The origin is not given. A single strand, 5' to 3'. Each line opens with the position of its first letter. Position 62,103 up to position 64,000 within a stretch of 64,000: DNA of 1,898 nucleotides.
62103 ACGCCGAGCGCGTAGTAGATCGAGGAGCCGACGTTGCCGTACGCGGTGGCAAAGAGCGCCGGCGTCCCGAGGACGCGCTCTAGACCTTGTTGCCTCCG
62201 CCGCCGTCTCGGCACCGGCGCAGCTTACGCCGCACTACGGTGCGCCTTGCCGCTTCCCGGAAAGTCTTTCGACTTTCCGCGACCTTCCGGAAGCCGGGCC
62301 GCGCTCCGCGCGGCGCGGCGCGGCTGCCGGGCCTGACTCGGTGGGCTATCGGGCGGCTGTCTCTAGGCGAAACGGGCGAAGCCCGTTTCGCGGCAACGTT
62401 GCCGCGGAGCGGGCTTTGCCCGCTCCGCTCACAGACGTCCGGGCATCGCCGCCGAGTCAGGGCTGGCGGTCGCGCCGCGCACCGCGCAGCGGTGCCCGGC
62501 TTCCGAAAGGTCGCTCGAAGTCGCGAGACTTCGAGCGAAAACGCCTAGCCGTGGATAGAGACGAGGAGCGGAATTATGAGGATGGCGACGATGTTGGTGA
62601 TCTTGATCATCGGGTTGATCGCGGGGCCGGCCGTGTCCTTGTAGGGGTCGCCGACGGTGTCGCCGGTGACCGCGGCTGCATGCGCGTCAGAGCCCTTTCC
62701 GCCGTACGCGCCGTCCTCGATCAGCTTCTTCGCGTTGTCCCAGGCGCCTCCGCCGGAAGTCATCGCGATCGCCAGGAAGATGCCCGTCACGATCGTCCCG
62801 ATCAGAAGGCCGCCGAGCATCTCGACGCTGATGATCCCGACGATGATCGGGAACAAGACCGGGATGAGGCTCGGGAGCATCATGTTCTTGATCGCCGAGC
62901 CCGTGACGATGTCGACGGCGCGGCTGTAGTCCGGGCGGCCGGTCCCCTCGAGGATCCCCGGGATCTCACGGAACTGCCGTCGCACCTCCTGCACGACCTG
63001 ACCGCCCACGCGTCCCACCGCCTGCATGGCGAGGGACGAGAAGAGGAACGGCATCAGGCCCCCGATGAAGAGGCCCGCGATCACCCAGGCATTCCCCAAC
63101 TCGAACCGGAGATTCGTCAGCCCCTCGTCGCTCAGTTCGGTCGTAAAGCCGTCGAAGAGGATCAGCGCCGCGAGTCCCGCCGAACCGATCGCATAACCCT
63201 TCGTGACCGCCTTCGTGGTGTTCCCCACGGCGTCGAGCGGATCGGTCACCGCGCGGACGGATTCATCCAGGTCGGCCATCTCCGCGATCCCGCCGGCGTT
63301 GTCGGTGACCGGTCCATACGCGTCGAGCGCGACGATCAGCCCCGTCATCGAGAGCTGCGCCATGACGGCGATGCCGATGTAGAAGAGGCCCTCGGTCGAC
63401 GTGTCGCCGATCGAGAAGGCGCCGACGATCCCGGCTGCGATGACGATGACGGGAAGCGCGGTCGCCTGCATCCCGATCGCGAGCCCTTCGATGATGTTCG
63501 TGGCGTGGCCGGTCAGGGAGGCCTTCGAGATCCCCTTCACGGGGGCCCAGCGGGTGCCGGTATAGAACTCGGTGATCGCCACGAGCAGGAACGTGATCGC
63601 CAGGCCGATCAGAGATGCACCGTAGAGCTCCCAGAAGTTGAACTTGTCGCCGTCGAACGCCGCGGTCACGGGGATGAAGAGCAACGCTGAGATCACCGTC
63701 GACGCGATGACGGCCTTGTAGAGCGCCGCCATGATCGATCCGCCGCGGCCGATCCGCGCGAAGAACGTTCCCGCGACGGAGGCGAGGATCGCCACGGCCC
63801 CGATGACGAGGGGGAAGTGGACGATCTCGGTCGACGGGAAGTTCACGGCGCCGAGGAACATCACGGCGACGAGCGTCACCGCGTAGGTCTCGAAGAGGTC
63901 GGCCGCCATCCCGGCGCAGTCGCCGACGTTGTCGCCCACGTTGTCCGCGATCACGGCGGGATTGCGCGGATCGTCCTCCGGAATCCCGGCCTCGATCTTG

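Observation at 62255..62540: ~280-bp nested palindrome with compensatory substitutions between hppA and the APC-Usp/TrkA operon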

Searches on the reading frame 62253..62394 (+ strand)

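Call 38: search_protein_families(library=pfam, proteins=[L174:4763-5290:+, L174:6295-7407:-, L174:7541-7999:-])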
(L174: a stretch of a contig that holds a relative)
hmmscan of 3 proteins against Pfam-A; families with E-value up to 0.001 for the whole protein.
L174:4763-5290:+ (175 aa): 2 families
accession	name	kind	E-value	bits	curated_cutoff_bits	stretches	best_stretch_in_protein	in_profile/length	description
PF00210.30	Ferritin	-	2.9e-32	112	24.5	1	6-141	2-141/142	Ferritin-like domain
PF02915.23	Rubrerythrin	-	3.6e-06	27.9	22.8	1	9-125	4-127/137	Rubrerythrin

L174:6295-7407:- (370 aa): 5 families
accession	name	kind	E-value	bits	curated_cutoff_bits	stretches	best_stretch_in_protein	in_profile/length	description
PF00561.26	Abhydrolase_1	-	4.2e-13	50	25.8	1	18-181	69-241/245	alpha/beta hydrolase fold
PF00211.25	Guanylate_cyc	-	5e-11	43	21.9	1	216-368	10-181/183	Adenylate and Guanylate cyclase catalytic domain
PF12146.15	Hydrolase_4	-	1.1e-07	31.8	27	1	19-167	77-219/239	Serine aminopeptidase, S33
PF12697.13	Abhydrolase_6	-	1.9e-07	32.4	26.3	1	18-191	66-217/217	Alpha/beta hydrolase family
PF08386.16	Abhydrolase_4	-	0.00064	20.2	21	0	139-201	34-96/103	TAP-like protein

L174:7541-7999:- (152 aa): 0 families

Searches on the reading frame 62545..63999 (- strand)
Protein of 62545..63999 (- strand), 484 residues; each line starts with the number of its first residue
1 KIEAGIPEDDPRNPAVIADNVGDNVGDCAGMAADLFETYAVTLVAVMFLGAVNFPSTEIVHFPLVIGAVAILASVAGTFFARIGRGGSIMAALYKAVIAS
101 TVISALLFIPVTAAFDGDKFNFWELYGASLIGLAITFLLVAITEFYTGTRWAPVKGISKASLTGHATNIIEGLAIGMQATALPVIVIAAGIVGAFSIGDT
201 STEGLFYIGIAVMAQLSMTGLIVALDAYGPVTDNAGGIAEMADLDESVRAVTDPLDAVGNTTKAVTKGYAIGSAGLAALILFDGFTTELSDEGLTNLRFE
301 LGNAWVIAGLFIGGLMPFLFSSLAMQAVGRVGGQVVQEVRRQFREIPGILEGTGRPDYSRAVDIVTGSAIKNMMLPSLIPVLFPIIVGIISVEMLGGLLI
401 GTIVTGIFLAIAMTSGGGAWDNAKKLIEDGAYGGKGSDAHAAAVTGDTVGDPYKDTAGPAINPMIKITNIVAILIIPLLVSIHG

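Call 7: search_protein_families(library=pfam, proteins=[window:62545-63999:-])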
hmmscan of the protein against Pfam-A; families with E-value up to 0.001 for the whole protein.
window:62545-63999:- (484 aa): 1 family
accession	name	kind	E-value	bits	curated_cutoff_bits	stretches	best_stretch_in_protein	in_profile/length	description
PF03030.21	H_PPase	-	2.9e-189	631.3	29.7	1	1-475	182-645/645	Inorganic H+ pyrophosphatase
